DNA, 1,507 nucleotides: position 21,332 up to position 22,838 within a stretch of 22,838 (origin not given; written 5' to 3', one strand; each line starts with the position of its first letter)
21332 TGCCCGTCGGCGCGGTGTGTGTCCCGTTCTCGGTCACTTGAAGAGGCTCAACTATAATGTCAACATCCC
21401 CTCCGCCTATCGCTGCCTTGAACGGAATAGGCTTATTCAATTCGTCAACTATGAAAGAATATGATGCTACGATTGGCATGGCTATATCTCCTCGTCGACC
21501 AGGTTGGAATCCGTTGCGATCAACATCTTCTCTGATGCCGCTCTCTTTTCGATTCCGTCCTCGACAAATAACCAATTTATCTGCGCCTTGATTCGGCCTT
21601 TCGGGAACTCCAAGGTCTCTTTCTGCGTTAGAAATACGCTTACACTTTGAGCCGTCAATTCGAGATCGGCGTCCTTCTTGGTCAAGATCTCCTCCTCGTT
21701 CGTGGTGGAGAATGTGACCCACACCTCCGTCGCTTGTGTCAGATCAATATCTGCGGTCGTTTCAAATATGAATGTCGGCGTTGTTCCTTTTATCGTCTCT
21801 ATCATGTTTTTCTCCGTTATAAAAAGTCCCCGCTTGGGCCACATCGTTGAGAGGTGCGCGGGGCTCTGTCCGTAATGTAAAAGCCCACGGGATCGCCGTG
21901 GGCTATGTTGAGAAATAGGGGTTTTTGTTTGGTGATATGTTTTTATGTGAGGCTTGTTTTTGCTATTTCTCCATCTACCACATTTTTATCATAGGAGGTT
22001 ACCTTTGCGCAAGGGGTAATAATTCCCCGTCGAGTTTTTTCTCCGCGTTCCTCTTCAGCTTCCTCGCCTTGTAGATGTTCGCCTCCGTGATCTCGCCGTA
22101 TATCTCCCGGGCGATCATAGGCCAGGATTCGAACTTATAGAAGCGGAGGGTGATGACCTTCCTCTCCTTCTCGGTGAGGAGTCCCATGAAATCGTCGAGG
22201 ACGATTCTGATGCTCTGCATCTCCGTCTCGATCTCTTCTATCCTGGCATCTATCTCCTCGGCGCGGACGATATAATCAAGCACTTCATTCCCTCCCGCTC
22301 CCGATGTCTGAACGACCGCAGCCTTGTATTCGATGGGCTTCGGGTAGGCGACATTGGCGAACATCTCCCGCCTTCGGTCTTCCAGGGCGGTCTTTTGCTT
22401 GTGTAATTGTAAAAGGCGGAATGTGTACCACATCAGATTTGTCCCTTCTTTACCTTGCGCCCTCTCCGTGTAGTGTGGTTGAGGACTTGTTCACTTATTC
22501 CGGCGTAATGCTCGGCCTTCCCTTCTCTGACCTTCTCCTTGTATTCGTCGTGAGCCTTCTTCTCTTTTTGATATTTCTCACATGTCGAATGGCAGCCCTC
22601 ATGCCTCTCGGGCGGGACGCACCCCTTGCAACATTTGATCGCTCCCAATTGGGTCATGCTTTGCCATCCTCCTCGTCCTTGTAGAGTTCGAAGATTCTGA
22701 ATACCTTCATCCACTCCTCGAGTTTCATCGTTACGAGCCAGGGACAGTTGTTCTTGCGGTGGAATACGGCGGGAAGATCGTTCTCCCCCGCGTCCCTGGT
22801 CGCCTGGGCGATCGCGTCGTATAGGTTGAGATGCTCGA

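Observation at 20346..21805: An LRR / unknown beta-domain gene pair occupies the slot where the small terminase normally sits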

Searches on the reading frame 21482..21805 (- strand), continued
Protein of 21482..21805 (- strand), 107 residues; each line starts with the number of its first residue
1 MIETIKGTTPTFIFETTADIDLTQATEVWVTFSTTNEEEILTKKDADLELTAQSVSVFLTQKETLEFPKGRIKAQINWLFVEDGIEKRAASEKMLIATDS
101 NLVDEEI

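Call 58: search_solved_structures(query=A3, max_evalue=10, show_alignments=2)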
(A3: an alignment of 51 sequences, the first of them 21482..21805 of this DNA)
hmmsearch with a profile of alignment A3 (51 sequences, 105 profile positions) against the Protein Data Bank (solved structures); distinct sequences matched with E-value up to 10: 14.
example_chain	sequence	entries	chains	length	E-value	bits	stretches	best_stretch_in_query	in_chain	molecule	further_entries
3ww9_A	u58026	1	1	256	0.00014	25.1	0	8-34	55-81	pizza6 protein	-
3ww8_A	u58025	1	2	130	0.037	17.3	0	7-34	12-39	Pizza3 protein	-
6yqx_A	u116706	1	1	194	0.048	16.9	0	35-69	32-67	de novo designed TIM barrel DeNovoTIM13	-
8s3o_A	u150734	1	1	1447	0.065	16.5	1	11-103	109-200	CD109 antigen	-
7p12_A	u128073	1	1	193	0.067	16.5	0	35-70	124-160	DeNovoTIM13-SB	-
6wvs_A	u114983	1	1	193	0.13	15.6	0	35-63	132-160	DeNovoTIM15 hyperstable de novo TIM barrel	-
9fx2_A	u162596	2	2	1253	0.16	15.2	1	11-103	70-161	CD109 antigen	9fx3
5veo_A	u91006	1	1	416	0.43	13.9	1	2-38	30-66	Ectonucleotide pyrophosphatase/phosphodiesterase family member 5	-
2aan_A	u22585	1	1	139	0.47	13.8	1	40-86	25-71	auracyanin A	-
5ven_A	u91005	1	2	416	0.69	13.2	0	2-36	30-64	Ectonucleotide pyrophosphatase/phosphodiesterase family member 5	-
3ww7_A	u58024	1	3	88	0.74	13.1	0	7-34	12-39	Pizza2 protein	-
9mt4_E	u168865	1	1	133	0.98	12.7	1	11-64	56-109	Head-closure protein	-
7b0n_T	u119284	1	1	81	1.3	12.3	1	5-60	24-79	Acyl carrier protein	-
1fxk_B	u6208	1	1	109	5.1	10.4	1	57-102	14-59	PREFOLDIN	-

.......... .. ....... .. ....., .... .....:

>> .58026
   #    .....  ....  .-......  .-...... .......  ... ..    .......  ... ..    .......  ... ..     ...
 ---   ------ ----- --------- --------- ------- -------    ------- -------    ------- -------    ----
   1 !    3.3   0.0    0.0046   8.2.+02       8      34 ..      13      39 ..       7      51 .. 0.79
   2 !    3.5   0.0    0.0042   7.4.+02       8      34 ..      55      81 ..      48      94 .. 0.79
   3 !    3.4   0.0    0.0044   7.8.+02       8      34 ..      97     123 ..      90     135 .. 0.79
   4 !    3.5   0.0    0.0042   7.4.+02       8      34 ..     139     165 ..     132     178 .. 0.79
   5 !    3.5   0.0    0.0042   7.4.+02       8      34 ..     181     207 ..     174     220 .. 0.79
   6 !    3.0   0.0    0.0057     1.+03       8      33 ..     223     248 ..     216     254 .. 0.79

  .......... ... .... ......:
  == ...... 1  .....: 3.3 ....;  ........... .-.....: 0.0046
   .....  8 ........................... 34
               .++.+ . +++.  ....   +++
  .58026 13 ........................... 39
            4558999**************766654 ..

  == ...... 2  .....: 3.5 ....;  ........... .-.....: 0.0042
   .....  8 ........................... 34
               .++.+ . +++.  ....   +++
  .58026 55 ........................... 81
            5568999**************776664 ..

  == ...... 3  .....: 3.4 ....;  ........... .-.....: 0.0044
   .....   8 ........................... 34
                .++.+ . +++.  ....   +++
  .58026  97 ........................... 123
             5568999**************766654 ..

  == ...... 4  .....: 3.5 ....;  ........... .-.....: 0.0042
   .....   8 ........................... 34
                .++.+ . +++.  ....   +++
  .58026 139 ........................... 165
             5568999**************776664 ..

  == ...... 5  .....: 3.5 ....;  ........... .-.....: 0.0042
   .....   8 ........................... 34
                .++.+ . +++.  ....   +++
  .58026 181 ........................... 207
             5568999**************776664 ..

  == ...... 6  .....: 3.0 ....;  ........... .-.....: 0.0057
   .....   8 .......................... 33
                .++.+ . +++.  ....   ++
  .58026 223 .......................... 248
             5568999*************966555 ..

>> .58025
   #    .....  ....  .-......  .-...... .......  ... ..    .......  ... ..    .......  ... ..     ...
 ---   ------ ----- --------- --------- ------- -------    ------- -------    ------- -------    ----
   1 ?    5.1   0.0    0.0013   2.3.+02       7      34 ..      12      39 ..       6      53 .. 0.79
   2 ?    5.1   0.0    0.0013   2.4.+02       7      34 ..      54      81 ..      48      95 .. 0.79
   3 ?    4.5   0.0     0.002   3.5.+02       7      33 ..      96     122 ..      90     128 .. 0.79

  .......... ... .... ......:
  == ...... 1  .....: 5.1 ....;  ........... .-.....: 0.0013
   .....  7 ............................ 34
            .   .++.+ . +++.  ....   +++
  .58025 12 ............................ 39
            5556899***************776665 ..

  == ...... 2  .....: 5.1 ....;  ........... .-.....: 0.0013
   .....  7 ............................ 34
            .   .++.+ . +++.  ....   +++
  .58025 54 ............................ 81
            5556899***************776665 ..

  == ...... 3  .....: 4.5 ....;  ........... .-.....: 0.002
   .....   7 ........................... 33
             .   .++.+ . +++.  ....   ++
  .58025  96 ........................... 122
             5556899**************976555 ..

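Call 64: find_related_loci(query=A3, collection=genome_contigs, flank=8000)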
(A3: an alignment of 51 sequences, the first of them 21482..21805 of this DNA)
Query A3 (107 aa) in genome_contigs; peptide patterns used: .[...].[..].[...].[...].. (x = any residue, [..] = any of these).
12 stretches matched a pattern; 3 encode a relative of the query (tblastn E <= 1e-3); 3 distinct loci.
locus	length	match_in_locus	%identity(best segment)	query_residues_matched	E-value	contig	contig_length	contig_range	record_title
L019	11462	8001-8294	37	5-107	2e-17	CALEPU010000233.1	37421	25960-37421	MAG TPA_asm: uncultured Clostridia bacterium isolate ERR1278074_bin.0_CONCOCT_v1.1_MAG genome assembly, contig: ERZ84238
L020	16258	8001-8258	43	1-92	1e-14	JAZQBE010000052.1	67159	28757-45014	MAG: Shuttleworthella sp. isolate T1900044642_TS20190108.MAGScoT_cleanbin_000004 SGB_1274_k141_762768, whole genome shot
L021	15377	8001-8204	44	20-92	4e-13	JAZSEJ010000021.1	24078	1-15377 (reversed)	MAG: Ruminococcus sp. isolate T1900044591_TS20190057.MAGScoT_cleanbin_000004 SGB_632_k141_1770908, whole genome shotgun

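Call 72: search_protein_families(library=ncbifam, proteins=[window:21482-21805:-], max_evalue=0.05)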
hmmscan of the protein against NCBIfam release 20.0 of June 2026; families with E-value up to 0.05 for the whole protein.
window:21482-21805:- (107 aa): 0 families

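Call 80: find_related_loci(query=A3, collection=viral_contigs, flank=10000)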
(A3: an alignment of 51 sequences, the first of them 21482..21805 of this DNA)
Query A3 (107 aa) in viral_contigs; peptide patterns used: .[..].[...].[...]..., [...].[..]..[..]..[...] (x = any residue, [..] = any of these).
69 stretches matched a pattern; 47 encode a relative of the query (tblastn E <= 1e-3); 47 distinct loci.
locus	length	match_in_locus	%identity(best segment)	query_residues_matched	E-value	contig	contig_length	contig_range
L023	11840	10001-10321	97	1-107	7e-64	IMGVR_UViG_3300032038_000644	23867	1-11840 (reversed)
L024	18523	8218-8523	55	6-107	2e-30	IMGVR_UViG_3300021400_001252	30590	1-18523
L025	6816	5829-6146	48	2-107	2e-28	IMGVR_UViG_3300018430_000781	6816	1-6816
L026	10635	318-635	42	2-107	6e-24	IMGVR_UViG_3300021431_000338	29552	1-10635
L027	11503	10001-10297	39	6-105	3e-21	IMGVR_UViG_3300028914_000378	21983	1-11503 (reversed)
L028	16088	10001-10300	44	6-105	6e-21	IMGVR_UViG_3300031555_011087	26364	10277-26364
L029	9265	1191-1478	43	6-102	3e-20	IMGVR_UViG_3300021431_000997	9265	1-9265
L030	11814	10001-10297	39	6-105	3e-20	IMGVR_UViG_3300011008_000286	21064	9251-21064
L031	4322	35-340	40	6-107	9e-20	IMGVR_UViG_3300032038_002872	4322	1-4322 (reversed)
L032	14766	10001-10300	40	2-105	1e-19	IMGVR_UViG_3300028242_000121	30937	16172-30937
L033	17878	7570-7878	41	6-107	3e-19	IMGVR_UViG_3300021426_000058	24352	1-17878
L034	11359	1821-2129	41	6-107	3e-19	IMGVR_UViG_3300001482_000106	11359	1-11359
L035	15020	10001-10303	46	6-105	8e-22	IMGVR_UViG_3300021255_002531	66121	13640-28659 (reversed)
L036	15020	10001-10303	46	6-105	8e-22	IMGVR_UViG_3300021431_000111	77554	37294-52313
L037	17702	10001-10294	44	6-105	1e-18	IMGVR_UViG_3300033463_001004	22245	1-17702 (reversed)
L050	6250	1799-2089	41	6-107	5e-16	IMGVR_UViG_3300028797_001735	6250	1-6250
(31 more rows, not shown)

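Call 83: search_protein_families(library=pfam, proteins=[L033:9578-9895:+, L033:7881-8165:+, L033:8181-8582:+, L033:8597-9127:+, L050:2790-3413:+, L037:11270-11914:+], max_evalue=0.05)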
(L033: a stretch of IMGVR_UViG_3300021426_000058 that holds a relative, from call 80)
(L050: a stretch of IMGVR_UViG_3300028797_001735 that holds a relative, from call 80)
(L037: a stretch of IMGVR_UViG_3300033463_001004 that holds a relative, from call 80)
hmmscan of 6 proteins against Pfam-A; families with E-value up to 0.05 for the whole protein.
L033:9578-9895:+ (106 aa): 1 family
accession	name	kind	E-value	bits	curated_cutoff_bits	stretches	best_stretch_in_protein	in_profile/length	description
PF03961.19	FapA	-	0.048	13.7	31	0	12-74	173-244/272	Flagellar Assembly Protein A beta solenoid domain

L033:7881-8165:+ (95 aa): 0 families

L033:8181-8582:+ (134 aa): 0 families

L033:8597-9127:+ (177 aa): 0 families

L050:2790-3413:+ (208 aa): 0 families

L037:11270-11914:+ (215 aa): 0 families

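Call 85: search_protein_families(library=padloc, proteins=[window:21482-21805:-], max_evalue=0.1)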
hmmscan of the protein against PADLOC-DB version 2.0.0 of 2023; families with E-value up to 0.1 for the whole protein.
window:21482-21805:- (107 aa): 0 families

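Call 93: search_protein_representatives(alignment_id=A3)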
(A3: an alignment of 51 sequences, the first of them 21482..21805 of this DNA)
Query: 51 sequences, 105 profile positions. Proteins with E-value up to 0.001 (for the whole library): 2939; up to 1e-10: 581; up to 1e-30: 22. The best 150 are listed.
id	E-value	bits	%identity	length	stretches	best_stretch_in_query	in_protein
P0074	9.7e-44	163.9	-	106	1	1-104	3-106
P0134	8.1e-41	154.5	-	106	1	1-104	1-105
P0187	9.1e-41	154.3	-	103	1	1-104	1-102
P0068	1.6e-38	147.1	-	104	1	1-104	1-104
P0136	2.1e-38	146.7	-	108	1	1-104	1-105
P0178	3.2e-38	146.1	-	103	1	1-104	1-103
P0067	3.7e-37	142.7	-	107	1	2-104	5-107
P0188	4.5e-37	142.4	-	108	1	1-104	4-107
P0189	8.6e-36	138.3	-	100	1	1-105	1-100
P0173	1.2e-35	137.8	-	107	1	1-104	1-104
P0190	1.8e-35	137.3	-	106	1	1-104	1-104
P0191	3.3e-34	133.2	-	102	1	1-105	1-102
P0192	1.0e-33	131.6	-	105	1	1-105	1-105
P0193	4.1e-33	129.7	-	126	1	1-104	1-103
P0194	1.7e-32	127.7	-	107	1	1-105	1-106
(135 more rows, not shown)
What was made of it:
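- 21482..21805 (-): 107-aa stand-alone Ig-like beta-sandwich with a BppU-N-like fold; proposed virion anchor for the fibre. The family has 2,939 representatives, almost all 100-110 aa (call 93).
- Checked: The 107-aa profile finds 2,939 cluster representatives at E<=1e-3 (call 93).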

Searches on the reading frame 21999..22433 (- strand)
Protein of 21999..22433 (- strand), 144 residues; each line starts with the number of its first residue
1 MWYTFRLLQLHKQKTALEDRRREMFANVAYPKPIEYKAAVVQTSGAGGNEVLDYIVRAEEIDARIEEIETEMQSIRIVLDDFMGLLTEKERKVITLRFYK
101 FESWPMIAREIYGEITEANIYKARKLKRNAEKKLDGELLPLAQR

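Call 3: search_protein_families(library=pfam, proteins=[window:21999-22433:-], max_evalue=0.1)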
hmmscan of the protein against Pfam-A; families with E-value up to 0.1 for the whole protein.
window:21999-22433:- (144 aa): 4 families
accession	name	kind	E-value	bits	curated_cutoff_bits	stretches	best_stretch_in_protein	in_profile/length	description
PF04545.22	Sigma70_r4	-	0.0097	15.8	24.1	1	84-100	3-19/50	Sigma-70, region 4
PF05263.17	DUF722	-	0.032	14.9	29.8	1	45-126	43-124/134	Protein of unknown function (DUF722)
PF08281.18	Sigma70_r4_2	-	0.056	13.5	25.7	0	79-111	4-36/54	Sigma-70, region 4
PF14290.11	SDH5_plant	-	0.062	13.6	25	1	39-89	111-158/237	Succinate dehydrogenase subunit 5, mitochondrial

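Call 4: search_protein_families(library=phrogs, proteins=[window:21999-22433:-], max_evalue=0.1)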
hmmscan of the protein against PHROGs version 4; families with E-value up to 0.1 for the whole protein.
window:21999-22433:- (144 aa): 5 families
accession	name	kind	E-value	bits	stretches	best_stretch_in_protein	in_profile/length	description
phrog_36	-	transcription regulation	2.9e-07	31.3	1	33-126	89-179/220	transcriptional regulator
phrog_351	-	transcription regulation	0.0045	16.6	1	64-99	652-689/928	RNA polymerase sigma factor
phrog_2198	-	transcription regulation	0.0051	18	1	43-123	41-120/133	Alt-like transcription activator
phrog_248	-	transcription regulation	0.019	16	1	36-124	52-126/161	transcriptional activator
phrog_19754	-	unknown function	0.057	14.4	1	29-79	26-77/118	-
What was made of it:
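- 21999..22433 (-): 144-aa sigma-70 region-4-like / ArpU-type putative late regulator, the gene just upstream of the pair. Weak hits to Sigma70_r4, DUF722 and phrog_36 'transcriptional regulator' (calls 3, 4).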

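Call 72: search_protein_families(library=ncbifam, proteins=[window:21999-22433:-], max_evalue=0.05)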
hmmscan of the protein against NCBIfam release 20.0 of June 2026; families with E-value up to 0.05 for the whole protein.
window:21999-22433:- (144 aa): 9 families
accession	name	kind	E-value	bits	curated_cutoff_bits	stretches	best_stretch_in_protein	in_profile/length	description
NF005248.0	PRK06759.1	equivalog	0.00021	21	133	1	68-135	89-151/156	RNA polymerase factor sigma-70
NF004471.0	PRK05803.1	subfamily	0.00035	19.9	252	1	48-136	141-226/235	RNA polymerase sporulation sigma factor SigK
TIGR02846.1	spore_sigmaK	equivalog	0.00039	20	298.65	1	48-132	139-221/227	RNA polymerase sporulation sigma factor SigK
TIGR02937.1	sigma70-ECF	superfamily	0.00046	19.9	42.9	1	58-120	88-150/165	sigma-70 family RNA polymerase sigma factor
NF005514.0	PRK07122.1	subfamily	0.0017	17.5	372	1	53-108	188-238/264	RNA polymerase sigma factor SigF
NF005642.0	PRK07405.1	subfamily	0.0032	16.7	524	1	70-134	242-305/318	RNA polymerase sigma factor SigD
TIGR02980.1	SigBFG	subfamily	0.0092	15.7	234.35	1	58-111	153-204/227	SigB/SigF/SigG family RNA polymerase sigma factor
NF004052.0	PRK05572.1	subfamily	0.02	14.4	311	1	67-109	184-226/252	SigF/SigG family RNA polymerase sporulation sigma factor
TIGR02885.1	spore_sigF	equivalog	0.023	14.5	321.45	1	69-109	166-207/231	RNA polymerase sporulation sigma factor SigF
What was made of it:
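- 21999..22433 (-): Weak hits to NCBIfam sigma factors (call 72).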

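Call 73: search_solved_structures(query=window:21999-22433:-, max_evalue=5)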
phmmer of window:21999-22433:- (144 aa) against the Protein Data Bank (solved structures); distinct sequences matched with E-value up to 5: 0.

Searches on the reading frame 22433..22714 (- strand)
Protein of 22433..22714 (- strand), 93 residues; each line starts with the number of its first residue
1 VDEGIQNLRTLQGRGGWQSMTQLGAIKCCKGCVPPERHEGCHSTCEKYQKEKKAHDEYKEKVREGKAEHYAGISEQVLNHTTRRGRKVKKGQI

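Call 3: search_protein_families(library=pfam, proteins=[window:22433-22714:-], max_evalue=0.1)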
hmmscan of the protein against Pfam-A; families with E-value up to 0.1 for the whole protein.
window:22433-22714:- (93 aa): 0 families

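Call 4: search_protein_families(library=phrogs, proteins=[window:22433-22714:-], max_evalue=0.1)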
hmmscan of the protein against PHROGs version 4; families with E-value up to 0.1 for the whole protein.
window:22433-22714:- (93 aa): 1 family
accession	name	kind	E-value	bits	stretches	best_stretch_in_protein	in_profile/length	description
phrog_14769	-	unknown function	0.031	15.4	1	42-68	38-64/77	-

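Call 72: search_protein_families(library=ncbifam, proteins=[window:22433-22714:-], max_evalue=0.05)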
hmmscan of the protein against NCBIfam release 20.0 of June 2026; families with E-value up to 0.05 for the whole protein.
window:22433-22714:- (93 aa): 0 families
